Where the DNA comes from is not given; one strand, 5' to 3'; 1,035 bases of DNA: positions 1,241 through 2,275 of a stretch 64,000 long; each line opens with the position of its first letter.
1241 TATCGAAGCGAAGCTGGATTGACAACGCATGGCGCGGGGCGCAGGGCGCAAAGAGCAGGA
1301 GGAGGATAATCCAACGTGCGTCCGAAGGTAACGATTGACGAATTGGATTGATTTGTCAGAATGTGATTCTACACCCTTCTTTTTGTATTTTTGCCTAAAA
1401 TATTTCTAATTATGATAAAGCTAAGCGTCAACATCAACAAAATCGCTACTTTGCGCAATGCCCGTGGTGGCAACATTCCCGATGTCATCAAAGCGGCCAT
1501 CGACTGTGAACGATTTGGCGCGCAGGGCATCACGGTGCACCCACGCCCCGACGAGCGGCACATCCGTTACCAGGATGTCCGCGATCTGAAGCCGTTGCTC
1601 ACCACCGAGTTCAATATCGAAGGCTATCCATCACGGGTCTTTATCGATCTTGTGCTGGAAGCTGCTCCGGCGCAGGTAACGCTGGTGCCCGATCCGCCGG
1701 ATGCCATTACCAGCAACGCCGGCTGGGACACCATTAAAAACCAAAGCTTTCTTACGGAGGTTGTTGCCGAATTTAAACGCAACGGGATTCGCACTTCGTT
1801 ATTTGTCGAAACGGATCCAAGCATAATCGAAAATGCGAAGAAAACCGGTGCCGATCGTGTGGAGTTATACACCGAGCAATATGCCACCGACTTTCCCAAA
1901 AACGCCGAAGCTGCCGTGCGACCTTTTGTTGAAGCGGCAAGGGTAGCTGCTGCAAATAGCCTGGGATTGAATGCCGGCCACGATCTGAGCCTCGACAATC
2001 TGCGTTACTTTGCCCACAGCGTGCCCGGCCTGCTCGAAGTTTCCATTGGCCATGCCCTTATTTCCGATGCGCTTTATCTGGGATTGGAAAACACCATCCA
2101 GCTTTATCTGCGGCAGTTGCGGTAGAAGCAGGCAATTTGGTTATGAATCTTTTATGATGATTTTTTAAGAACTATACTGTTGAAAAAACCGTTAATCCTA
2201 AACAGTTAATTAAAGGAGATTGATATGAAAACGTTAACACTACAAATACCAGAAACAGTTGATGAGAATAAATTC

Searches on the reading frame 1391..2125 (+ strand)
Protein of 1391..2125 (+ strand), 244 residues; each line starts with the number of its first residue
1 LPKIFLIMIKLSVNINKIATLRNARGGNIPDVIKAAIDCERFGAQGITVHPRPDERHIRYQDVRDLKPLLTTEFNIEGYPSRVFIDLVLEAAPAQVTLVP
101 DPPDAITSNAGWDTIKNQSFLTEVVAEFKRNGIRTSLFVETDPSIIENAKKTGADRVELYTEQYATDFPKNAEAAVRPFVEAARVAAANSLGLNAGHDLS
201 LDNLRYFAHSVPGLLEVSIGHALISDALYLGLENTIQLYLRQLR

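Call 3: search_protein_families(library=pfam, proteins=[window:1391-2125:+], max_evalue=0.01)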
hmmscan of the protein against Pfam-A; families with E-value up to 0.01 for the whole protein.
window:1391-2125:+ (244 aa): 1 family
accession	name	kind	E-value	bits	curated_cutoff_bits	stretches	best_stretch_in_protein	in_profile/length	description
PF03740.19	PdxJ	-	3.7e-90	301.6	24.5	1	10-241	1-232/234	Pyridoxal phosphate biosynthesis protein PdxJ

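Call 5: search_protein_families(library=ncbifam, proteins=[window:1391-2125:+], max_evalue=0.01)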
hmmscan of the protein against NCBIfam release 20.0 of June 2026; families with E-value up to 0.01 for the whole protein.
window:1391-2125:+ (244 aa): 6 families
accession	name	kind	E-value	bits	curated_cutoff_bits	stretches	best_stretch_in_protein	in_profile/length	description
NF003626.0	PRK05265.1-4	equivalog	1.8e-104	348.3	222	1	8-243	2-242/246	pyridoxine 5'-phosphate synthase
TIGR00559.1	pdxJ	equivalog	1.6e-80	270.1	192.75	1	10-243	1-237/239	pyridoxine 5'-phosphate synthase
NF003625.0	PRK05265.1-3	equivalog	1.2e-57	194.9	190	1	8-237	2-231/242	pyridoxine 5'-phosphate synthase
NF003627.0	PRK05265.1-5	equivalog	5.6e-56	189.5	207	1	9-238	1-233/240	pyridoxine 5'-phosphate synthase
NF003624.0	PRK05265.1-2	equivalog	8.3e-54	182.6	331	1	8-237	5-237/252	pyridoxine 5'-phosphate synthase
NF003623.0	PRK05265.1-1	equivalog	1.1e-53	182.2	347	1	9-237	4-232/243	pyridoxine 5'-phosphate synthase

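Call 13: find_related_loci(query=window:1391-2125:+, collection=genome_contigs, flank=10000)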
Query window:1391-2125:+ (244 aa) in genome_contigs; peptide patterns used: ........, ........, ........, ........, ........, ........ (x = any residue, [..] = any of these).
600 stretches matched a pattern (row limit reached: there are more); 576 encode a relative of the query (tblastn E <= 1e-3); the best 80 are kept; 80 distinct loci.
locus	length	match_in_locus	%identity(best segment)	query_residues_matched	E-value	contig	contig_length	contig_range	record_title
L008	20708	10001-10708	77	8-243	7e-126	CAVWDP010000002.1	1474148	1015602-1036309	MAG: uncultured Bacteroidales bacterium isolate MFD03804.bin.2.200 genome assembly, contig: contig_45341, whole genome s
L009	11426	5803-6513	77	8-244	1e-125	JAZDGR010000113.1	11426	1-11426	MAG: bacterium isolate MEGAHIT-group-0.275 k141_2633259, whole genome shotgun sequence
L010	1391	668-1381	73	7-244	2e-133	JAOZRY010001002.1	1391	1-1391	MAG: Bacteroidales bacterium isolate GMC6.maxbin2.173_sub GMC6_263174_length_1391_cov_14.607036, whole genome shotgun se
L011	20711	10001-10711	73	8-244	3e-122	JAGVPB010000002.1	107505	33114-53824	MAG: Bacteroidales bacterium isolate DeMMO3_5 c_000000030310, whole genome shotgun sequence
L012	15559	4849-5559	77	8-244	6e-122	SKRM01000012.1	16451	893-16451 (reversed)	MAG: Bacteroidales bacterium isolate CSSed162cmA_488 CSSed16-2cmA-8791, whole genome shotgun sequence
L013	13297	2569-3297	75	2-244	1e-121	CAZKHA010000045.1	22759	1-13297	MAG TPA_asm: uncultured Bacteroidales bacterium isolate SRP272421_co2_817 genome assembly, contig: NODE_6050_length_2275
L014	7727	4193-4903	73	8-244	9e-122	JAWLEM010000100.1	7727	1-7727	MAG: Bacteroidales bacterium isolate 20BLK6-1.bin.63 NODE_11179_length_7727_cov_15.458967, whole genome shotgun sequence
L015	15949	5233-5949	72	6-244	9e-122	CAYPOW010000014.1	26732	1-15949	MAG TPA_asm: uncultured Draconibacterium sp. isolate SRP191223_co1_1 genome assembly, contig: NODE_1447_length_26732_cov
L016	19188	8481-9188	76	8-243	1e-121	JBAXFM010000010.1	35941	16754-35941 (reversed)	MAG: Bacteroidota bacterium isolate ELA271 MAG271_10, whole genome shotgun sequence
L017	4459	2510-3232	73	3-243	8e-122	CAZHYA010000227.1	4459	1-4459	MAG TPA_asm: uncultured Bacteroidales bacterium isolate binchicken_co42_12 genome assembly, contig: NODE_39776_length_44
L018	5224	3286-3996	72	8-244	1e-120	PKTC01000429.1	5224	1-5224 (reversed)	MAG: Marinilabiliales bacterium isolate BM718 sc_8133, whole genome shotgun sequence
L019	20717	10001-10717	72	6-244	6e-120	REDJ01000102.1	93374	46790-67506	MAG: Bacteroidetes bacterium isolate GEM2.Bin22 NODE_107_length_93374_cov_17.8173, whole genome shotgun sequence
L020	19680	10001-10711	73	8-244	6e-120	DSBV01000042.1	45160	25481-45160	MAG TPA_asm: Bacteroidales bacterium isolate SpSt-1180 Ga0129302_1000195, whole genome shotgun sequence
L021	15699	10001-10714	74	7-244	8e-120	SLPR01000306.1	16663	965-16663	MAG: Bacteroidales bacterium isolate CSSed165cm_502 CSSed16-5cm-9643, whole genome shotgun sequence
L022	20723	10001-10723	71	4-244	9e-120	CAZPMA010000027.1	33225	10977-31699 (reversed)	MAG TPA_asm: uncultured Bacteroidales bacterium isolate binchicken_co42_480 genome assembly, contig: NODE_1247_length_33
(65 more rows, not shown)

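Call 33: find_homologous_proteins(query=window:1412-2125:+, max_evalue=1e-60)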
Query window:1412-2125:+ (237 aa): 8000 proteins with E <= 1e-60 among 8000 candidates; the best 120 are listed.
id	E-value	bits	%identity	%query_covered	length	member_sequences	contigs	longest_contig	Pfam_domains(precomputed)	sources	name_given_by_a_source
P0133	2.9e-151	520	100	100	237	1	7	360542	PF03740.20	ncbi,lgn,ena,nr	ncbi:MAG TPA: pyridoxine 5'-phosphate synthase [Bacteroidales bacterium]|nr:pyridoxine 5'-phosphate 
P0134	2.1e-144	497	95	100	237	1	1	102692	PF03740.20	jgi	jgi:pyridoxine 5-phosphate synthase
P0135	5.2e-142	489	94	100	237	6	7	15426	PF03740.20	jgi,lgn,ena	jgi:pyridoxine 5-phosphate synthase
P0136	4.6e-139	480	92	100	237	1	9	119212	PF03740.20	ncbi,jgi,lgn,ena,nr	ncbi:MAG: pyridoxine 5'-phosphate synthase [Bacteroidales bacterium]|jgi:pyridoxine 5-phosphate synt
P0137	6.3e-139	479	92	100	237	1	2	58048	PF03740.20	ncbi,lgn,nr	ncbi:MAG: pyridoxine 5'-phosphate synthase [Clostridia bacterium]|nr:pyridoxine 5'-phosphate synthas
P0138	8.1e-121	420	79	100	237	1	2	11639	PF03740.20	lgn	-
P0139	2.1e-120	419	78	100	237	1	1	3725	PF03740.20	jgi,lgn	jgi:pyridoxine 5-phosphate synthase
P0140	2.3e-120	419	80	100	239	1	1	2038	PF03740.20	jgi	jgi:pyridoxine 5-phosphate synthase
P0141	2.8e-120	418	77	100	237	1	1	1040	PF03740.20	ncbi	-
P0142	4.8e-120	418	78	100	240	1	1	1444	PF03740.20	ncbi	-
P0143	6.1e-120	417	78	100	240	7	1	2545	PF03740.20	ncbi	-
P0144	9.1e-120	417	78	100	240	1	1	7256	PF03740.20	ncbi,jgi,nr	ncbi:MAG: pyridoxine 5'-phosphate synthase [Bacteroidetes bacterium]|nr:MAG: pyridoxine 5'-phosphate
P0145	9.2e-120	417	78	100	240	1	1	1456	PF03740.20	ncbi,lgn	-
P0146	1.1e-119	416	78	100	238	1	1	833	PF03740.20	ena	-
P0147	1.2e-119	416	78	100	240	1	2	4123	PF03740.20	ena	-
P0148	1.2e-119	416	80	100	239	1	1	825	PF03740.20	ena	-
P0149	1.2e-119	416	77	100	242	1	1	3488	PF03740.20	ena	-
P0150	1.2e-119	416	77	100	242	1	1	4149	PF03740.20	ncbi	-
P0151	1.2e-119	416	77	100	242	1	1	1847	PF03740.20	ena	-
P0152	1.2e-119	416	77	100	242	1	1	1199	PF03740.20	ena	-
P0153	1.2e-119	416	77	100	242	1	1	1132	PF03740.20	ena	-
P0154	1.3e-119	416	78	100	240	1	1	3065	PF03740.20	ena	-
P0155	1.3e-119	416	77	100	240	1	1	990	PF03740.20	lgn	-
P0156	1.5e-119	416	76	100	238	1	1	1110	PF03740.20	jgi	-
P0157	1.5e-119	416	78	100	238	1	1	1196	PF03740.20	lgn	-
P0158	1.6e-119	416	78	100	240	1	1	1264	PF03740.20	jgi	-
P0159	2.2e-119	415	80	100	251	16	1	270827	PF03740.20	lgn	-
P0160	2.4e-119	415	77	100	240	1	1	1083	PF03740.20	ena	-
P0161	2.5e-119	415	78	100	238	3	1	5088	PF03740.20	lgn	-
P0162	2.6e-119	415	78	100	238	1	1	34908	PF03740.20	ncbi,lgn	-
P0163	2.8e-119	415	76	100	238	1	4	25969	PF03740.20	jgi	jgi:pyridoxine 5-phosphate synthase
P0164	3.1e-119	415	79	100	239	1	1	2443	PF03740.20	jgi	-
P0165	3.3e-119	415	77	100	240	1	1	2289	PF03740.20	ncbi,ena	-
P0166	3.7e-119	415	76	100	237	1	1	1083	PF03740.20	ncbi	-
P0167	4.0e-119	415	78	100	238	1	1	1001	PF03740.20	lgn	-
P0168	4.3e-119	414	77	100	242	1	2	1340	PF03740.20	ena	-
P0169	4.3e-119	414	77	100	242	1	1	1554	PF03740.20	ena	-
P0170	4.6e-119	414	76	100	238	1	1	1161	PF03740.20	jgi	jgi:pyridoxine 5-phosphate synthase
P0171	4.6e-119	414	77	100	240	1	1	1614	PF03740.20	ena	-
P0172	4.9e-119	414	78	100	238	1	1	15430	PF03740.20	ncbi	ncbi:MAG: pyridoxine 5'-phosphate synthase [Bacteroidales bacterium]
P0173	5.2e-119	414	78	100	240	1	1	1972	PF03740.20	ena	-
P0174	5.5e-119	414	77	100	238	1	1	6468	PF03740.20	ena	-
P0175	6.1e-119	414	78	100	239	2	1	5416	PF03740.20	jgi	-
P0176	6.1e-119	414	78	100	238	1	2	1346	PF03740.20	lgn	-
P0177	6.8e-119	414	78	100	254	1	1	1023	PF03740.20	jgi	-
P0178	8.6e-119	414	77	100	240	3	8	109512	PF03740.20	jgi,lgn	jgi:pyridoxine 5-phosphate synthase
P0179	8.7e-119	413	77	100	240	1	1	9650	PF03740.20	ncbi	-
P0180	9.2e-119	413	77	100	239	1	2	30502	PF03740.20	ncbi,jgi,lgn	-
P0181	9.4e-119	413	76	100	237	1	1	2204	PF03740.20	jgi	jgi:pyridoxine 5-phosphate synthase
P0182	9.6e-119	413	76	100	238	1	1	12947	PF03740.20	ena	-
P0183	1.0e-118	413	76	100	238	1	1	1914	PF03740.20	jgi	-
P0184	1.2e-118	413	77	100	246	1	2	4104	PF03740.20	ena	-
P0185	1.2e-118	413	77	100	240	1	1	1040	PF03740.20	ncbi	-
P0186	1.2e-118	413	77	100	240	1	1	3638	PF03740.20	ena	-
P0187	1.3e-118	413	79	100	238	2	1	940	PF03740.20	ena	-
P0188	1.3e-118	413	76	100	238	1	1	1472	PF03740.20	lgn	-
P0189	1.3e-118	413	77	100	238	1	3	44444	PF03740.20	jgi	-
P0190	1.5e-118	413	78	100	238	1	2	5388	PF03740.20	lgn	-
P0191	1.5e-118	413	76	100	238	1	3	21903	PF03740.20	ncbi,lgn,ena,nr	ncbi:MAG: pyridoxine 5'-phosphate synthase [Bacteroidetes bacterium]|nr:pyridoxine 5'-phosphate synt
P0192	1.5e-118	413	77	100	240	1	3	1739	PF03740.20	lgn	-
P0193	1.5e-118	413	78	100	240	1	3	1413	PF03740.20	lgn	-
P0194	1.6e-118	413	79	100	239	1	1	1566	PF03740.20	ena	-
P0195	1.9e-118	412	78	100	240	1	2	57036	PF03740.20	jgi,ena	jgi:pyridoxine 5-phosphate synthase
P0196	1.9e-118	412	77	100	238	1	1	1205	PF03740.20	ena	-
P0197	2.2e-118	412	78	100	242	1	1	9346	PF03740.20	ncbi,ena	-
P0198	2.4e-118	412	77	100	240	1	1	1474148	PF03740.20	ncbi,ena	-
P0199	2.4e-118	412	78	100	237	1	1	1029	PF03740.20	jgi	-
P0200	2.5e-118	412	76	100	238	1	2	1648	PF03740.20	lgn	-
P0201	2.5e-118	412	77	100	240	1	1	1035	PF03740.20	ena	-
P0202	2.7e-118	412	76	100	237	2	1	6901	PF03740.20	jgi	jgi:pyridoxine 5-phosphate synthase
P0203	2.8e-118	412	76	100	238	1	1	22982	PF03740.20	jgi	jgi:pyridoxine 5-phosphate synthase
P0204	2.9e-118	412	75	100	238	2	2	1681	PF03740.20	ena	-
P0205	2.9e-118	412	76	100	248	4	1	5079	PF03740.20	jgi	-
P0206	2.9e-118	412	77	100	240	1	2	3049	PF03740.20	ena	-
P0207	5.1e-118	411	76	100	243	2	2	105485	PF03740.20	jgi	-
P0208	5.7e-118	411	78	100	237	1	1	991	PF03740.20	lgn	-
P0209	6.4e-118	411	77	99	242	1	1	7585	PF03740.20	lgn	-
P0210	6.5e-118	411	77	99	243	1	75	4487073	PF03740.20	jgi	jgi:pyridoxine 5-phosphate synthase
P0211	6.5e-118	411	77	99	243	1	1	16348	PF03740.20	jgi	jgi:pyridoxine 5-phosphate synthase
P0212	6.6e-118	411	76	100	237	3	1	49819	PF03740.20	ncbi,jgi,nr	ncbi:MAG: pyridoxine 5'-phosphate synthase [Chlorobi bacterium]|nr:pyridoxine 5'-phosphate synthase 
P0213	6.6e-118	411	78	100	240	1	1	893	PF03740.20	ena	-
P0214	6.8e-118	411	77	100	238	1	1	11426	PF03740.20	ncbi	ncbi:MAG: pyridoxine 5'-phosphate synthase [bacterium]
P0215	6.9e-118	411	77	98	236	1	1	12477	PF03740.20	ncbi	ncbi:MAG: pyridoxine 5'-phosphate synthase [Bacteroidota bacterium]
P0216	6.9e-118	411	78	100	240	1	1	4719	PF03740.20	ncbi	-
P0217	7.3e-118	410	77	100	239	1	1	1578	PF03740.20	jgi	jgi:pyridoxine 5-phosphate synthase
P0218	7.9e-118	410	77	100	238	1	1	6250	PF03740.20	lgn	-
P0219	9.0e-118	410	76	100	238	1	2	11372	PF03740.20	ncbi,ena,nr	ncbi:MAG: pyridoxine 5'-phosphate synthase [Bacteroidales bacterium]|nr:pyridoxine 5'-phosphate synt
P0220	9.3e-118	410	77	100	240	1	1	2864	PF03740.20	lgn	-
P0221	9.3e-118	410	74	100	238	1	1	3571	PF03740.20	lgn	-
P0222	9.5e-118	410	78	100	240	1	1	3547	PF03740.20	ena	-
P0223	1.0e-117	410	77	100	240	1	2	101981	PF03740.20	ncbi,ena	-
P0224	1.1e-117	410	76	100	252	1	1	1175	PF03740.20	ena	-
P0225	1.2e-117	410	77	100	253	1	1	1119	PF03740.20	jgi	jgi:pyridoxine 5-phosphate synthase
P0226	1.2e-117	410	78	100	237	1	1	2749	PF03740.20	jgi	-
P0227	1.2e-117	410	77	100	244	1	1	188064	PF03740.20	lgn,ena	-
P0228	1.3e-117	410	74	99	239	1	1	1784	PF03740.20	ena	-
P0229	1.3e-117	410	78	100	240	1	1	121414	PF03740.20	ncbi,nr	ncbi:MAG: pyridoxine 5'-phosphate synthase [Bacteroidales bacterium]|nr:pyridoxine 5'-phosphate synt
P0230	1.4e-117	410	76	100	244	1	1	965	PF03740.20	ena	-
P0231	1.4e-117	410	75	100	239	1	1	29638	PF03740.20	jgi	jgi:pyridoxine 5-phosphate synthase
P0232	1.5e-117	409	78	100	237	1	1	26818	PF03740.20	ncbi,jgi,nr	ncbi:MAG: pyridoxine 5'-phosphate synthase [Bacteroidales bacterium]|jgi:pyridoxine 5-phosphate synt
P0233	1.7e-117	409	75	100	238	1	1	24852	PF03740.20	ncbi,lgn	-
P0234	1.7e-117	409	77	99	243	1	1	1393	PF03740.20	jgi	jgi:pyridoxine 5-phosphate synthase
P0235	1.7e-117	409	76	100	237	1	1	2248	PF03740.20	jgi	jgi:pyridoxine 5-phosphate synthase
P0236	1.7e-117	409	76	100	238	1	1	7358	PF03740.20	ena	-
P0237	1.8e-117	409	77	100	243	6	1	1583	PF03740.20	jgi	-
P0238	1.9e-117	409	76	100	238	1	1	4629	PF03740.20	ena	-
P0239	1.9e-117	409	74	100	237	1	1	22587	PF03740.20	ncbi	-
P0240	1.9e-117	409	75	100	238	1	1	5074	PF03740.20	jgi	jgi:pyridoxine 5-phosphate synthase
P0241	2.0e-117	409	77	100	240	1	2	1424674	PF03740.20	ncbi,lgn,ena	-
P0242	2.0e-117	409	75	100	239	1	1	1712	PF03740.20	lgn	-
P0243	2.3e-117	409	78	100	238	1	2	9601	PF03740.20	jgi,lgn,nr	nr:pyridoxine 5'-phosphate synthase [Bacteroidota bacterium]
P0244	2.3e-117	409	76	100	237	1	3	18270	PF03740.20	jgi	jgi:pyridoxine 5-phosphate synthase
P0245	2.3e-117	409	78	100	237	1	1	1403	PF03740.20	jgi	-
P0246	2.3e-117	409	77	100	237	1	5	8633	PF03740.20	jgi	jgi:pyridoxine 5-phosphate synthase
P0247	2.3e-117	409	77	99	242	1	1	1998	PF03740.20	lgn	-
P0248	2.3e-117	409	76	99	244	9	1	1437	PF03740.20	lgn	-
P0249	2.3e-117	409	77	99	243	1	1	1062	PF03740.20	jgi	jgi:pyridoxine 5-phosphate synthase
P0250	2.4e-117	409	75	100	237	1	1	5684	PF03740.20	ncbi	-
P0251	2.4e-117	409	76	100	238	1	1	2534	PF03740.20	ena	-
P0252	2.6e-117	409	75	100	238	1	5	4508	PF03740.20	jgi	jgi:pyridoxine 5-phosphate synthase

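Call 44: find_encoding_contigs(protein=P0134, flank=9000, max_places=3)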
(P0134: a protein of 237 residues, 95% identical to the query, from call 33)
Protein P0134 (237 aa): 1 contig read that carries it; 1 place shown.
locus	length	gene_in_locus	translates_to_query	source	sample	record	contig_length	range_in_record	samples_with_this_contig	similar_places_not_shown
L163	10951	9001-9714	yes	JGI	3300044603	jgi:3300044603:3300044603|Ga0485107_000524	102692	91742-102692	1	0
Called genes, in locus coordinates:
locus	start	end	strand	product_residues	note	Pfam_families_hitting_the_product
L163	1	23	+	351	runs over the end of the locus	PF03702:AnmK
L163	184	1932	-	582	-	PF03600:CitMHS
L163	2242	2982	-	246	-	PF00899:ThiF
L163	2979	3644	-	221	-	PF01026:TatD_DNase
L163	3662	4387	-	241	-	PF20181:DUF6544, PF21900:DUF6920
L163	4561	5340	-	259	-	PF00719:Pyrophosphatase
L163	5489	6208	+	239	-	PF02563:Poly_export, PF10531:SLBB (weak), PF22461:SLBB_2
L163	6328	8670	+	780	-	-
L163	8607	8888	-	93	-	-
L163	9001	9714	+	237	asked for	PF03740:PdxJ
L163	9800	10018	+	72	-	PF03683:UPF0175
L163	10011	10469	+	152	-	PF11848:DUF3368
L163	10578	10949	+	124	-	?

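Call 45: find_encoding_contigs(protein=P0135, flank=9000, max_places=5)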
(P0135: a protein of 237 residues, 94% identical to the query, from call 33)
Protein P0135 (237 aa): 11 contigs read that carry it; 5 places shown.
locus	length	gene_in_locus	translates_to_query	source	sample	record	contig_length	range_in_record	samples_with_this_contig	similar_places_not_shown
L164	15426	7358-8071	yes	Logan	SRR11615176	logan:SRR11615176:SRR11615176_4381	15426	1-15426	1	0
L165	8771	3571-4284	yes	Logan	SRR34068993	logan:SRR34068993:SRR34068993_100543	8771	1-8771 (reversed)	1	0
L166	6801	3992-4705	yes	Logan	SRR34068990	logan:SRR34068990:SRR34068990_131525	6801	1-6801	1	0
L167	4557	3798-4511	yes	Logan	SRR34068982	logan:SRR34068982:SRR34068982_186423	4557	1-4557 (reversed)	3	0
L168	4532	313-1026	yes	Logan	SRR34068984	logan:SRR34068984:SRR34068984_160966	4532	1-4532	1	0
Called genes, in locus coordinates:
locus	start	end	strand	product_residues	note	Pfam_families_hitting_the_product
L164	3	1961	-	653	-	?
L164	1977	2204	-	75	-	-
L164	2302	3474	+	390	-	PF01619:Pro_dh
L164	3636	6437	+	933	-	PF00133:tRNA-synt_1, PF09334:tRNA-synt_1g, PF13603:tRNA-synt_1_2, PF08264:Anticodon_1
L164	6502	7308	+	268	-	PF11306:DUF3108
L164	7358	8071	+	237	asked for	PF03740:PdxJ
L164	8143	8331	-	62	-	-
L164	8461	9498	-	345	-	PF00586:AIRS, PF02769:AIRS_C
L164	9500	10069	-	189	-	PF01206:TusA, PF02635:DsrE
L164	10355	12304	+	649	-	PF13620:CarboxypepD_reg, PF18962:Por_Secre_tail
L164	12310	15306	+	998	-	PF23414:Beta-prop_EML_2 (faint), PF25174:Beta-prop_THOC3 (faint), PF13620:CarboxypepD_reg, PF18962:Por_Secre_tail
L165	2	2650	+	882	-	?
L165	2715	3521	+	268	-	PF11306:DUF3108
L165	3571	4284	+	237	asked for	PF03740:PdxJ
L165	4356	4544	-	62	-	-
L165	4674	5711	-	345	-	PF00586:AIRS, PF02769:AIRS_C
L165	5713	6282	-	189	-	PF01206:TusA, PF02635:DsrE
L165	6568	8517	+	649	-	PF13620:CarboxypepD_reg, PF18962:Por_Secre_tail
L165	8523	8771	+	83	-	?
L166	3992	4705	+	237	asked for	PF03740:PdxJ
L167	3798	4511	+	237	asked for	PF03740:PdxJ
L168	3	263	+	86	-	?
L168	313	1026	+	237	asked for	PF03740:PdxJ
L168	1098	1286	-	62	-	-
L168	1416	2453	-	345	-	PF00586:AIRS, PF02769:AIRS_C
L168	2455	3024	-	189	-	PF01206:TusA, PF02635:DsrE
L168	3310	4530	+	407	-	?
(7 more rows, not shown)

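Call 46: find_encoding_contigs(protein=P0136, flank=9000, max_places=4)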
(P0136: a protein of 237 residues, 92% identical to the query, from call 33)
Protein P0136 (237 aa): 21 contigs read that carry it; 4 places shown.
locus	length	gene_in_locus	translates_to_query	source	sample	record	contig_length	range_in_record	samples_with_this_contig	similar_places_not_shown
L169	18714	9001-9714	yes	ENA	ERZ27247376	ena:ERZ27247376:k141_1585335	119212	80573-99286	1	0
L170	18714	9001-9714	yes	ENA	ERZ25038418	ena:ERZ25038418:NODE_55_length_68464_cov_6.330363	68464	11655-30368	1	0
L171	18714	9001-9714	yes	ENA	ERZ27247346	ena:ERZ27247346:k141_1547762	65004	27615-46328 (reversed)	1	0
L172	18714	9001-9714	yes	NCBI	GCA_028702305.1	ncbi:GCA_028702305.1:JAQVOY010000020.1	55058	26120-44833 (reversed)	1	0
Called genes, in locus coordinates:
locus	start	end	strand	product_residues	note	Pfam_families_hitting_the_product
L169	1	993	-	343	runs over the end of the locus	PF00581:Rhodanese, PF26341:AAA_SelU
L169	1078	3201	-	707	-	PF12867:DinB_2, PF03781:FGE-sulfatase, PF08241:Methyltransf_11 (weak), PF08242:Methyltransf_12 (weak), PF13489:Methyltransf_23 (weak), PF13649:Methyltransf_25 (faint), PF13847:Methyltransf_31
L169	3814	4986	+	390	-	PF01619:Pro_dh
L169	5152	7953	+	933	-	PF00133:tRNA-synt_1, PF09334:tRNA-synt_1g, PF13603:tRNA-synt_1_2, PF08264:Anticodon_1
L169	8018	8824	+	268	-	PF11306:DUF3108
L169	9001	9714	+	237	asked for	PF03740:PdxJ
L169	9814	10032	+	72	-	PF03683:UPF0175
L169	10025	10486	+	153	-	PF11848:DUF3368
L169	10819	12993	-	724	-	PF18962:Por_Secre_tail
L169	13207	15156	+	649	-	PF13620:CarboxypepD_reg (weak), PF18962:Por_Secre_tail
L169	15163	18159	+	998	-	PF13570:Beta-prop_ACSF4 (faint), PF23414:Beta-prop_EML_2 (faint), PF25174:Beta-prop_THOC3 (weak), PF13620:CarboxypepD_reg, PF18962:Por_Secre_tail (weak)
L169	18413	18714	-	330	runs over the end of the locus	PF01479:S4, PF00849:PseudoU_synth_2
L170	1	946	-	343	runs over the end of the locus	PF00581:Rhodanese, PF26341:AAA_SelU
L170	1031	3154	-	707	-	PF12867:DinB_2, PF03781:FGE-sulfatase, PF08241:Methyltransf_11 (weak), PF08242:Methyltransf_12 (weak), PF13489:Methyltransf_23 (weak), PF13649:Methyltransf_25 (faint), PF13847:Methyltransf_31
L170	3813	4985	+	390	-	PF01619:Pro_dh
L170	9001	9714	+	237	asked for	PF03740:PdxJ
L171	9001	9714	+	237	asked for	PF03740:PdxJ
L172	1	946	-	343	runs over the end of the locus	PF00581:Rhodanese, PF26341:AAA_SelU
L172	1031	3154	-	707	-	PF12867:DinB_2, PF03781:FGE-sulfatase, PF08241:Methyltransf_11 (weak), PF08242:Methyltransf_12 (weak), PF13489:Methyltransf_23 (weak), PF13649:Methyltransf_25 (faint), PF13847:Methyltransf_31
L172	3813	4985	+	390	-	PF01619:Pro_dh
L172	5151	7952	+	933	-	PF00133:tRNA-synt_1, PF09334:tRNA-synt_1g, PF13603:tRNA-synt_1_2, PF08264:Anticodon_1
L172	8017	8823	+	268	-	PF11306:DUF3108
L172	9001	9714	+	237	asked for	PF03740:PdxJ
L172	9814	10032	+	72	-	PF03683:UPF0175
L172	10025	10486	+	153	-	PF11848:DUF3368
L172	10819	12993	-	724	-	PF18962:Por_Secre_tail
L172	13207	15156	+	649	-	PF13620:CarboxypepD_reg (weak), PF18962:Por_Secre_tail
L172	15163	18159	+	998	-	PF13570:Beta-prop_ACSF4 (faint), PF23414:Beta-prop_EML_2 (faint), PF25174:Beta-prop_THOC3 (weak), PF13620:CarboxypepD_reg, PF18962:Por_Secre_tail (weak)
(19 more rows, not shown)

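Call 92: search_protein_families(library=pfam, proteins=[L164:8143-8331:-, L164:9500-10069:-], max_evalue=0.001)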
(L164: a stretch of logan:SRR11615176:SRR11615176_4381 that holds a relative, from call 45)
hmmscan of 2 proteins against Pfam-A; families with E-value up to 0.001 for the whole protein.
L164:8143-8331:- (62 aa): 0 families

L164:9500-10069:- (189 aa): 2 families
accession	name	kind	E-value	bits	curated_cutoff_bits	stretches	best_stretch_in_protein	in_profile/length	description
PF01206.22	TusA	-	1.8e-09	37.7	28.6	1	1-56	12-68/70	Sulfurtransferase TusA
PF02635.20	DsrE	-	9e-09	36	22.7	1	111-189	29-116/116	DsrE/DsrF-like family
